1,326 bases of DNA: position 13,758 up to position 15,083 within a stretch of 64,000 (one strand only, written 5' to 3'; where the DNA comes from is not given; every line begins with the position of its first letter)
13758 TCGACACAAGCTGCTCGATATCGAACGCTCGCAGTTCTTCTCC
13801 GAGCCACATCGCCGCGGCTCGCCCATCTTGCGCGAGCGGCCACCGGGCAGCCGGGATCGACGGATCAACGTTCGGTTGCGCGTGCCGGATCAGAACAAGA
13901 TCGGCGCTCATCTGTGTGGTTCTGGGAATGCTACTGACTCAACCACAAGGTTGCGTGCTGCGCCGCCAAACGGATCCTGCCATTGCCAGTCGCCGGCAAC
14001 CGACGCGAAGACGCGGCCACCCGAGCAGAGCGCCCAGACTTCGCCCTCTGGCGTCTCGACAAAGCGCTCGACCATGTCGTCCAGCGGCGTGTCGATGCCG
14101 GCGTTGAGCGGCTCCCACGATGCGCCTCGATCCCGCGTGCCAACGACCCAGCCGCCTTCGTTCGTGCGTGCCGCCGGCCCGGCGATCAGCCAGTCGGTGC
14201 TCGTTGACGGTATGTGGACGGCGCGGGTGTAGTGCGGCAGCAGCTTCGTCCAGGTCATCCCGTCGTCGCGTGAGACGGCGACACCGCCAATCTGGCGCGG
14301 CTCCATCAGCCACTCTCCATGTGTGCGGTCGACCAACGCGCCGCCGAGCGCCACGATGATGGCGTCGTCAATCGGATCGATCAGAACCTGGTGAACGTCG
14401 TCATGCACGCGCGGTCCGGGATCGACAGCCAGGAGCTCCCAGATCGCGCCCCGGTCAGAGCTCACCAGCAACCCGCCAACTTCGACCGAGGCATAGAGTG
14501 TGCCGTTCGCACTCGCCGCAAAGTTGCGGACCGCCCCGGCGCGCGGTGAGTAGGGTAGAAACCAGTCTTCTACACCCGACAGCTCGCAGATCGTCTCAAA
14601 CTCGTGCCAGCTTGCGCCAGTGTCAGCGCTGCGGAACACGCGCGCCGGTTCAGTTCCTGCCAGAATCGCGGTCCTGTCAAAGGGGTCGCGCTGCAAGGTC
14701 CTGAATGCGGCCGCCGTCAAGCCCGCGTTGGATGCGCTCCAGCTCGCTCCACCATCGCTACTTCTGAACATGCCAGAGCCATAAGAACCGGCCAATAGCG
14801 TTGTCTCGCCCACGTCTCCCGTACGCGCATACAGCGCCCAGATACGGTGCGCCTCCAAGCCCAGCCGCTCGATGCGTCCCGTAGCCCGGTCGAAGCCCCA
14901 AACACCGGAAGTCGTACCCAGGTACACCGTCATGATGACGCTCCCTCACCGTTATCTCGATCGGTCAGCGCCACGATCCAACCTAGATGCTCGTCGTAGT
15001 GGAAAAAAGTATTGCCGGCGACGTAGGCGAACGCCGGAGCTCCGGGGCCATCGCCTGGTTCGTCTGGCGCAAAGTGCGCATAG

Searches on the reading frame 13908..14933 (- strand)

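Call 47: search_protein_families(library=pfam, proteins=[window:13908-14933:-], max_evalue=0.01)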
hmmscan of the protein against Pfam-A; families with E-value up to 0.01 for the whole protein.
window:13908-14933:- (341 aa): 3 families
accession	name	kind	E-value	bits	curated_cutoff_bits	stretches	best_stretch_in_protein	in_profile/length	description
PF15902.12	Sortilin-Vps10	-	9.5e-11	41.6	33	1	55-114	3-62/446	Sortilin, neurotensin receptor 3,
PF02012.26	BNR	-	2.5e-08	33.1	27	0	220-230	2-12/12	BNR/Asp-box repeat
PF14870.12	PSII_BNR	-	0.0019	18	27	0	54-114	39-99/303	Photosynthesis system II assembly factor YCF48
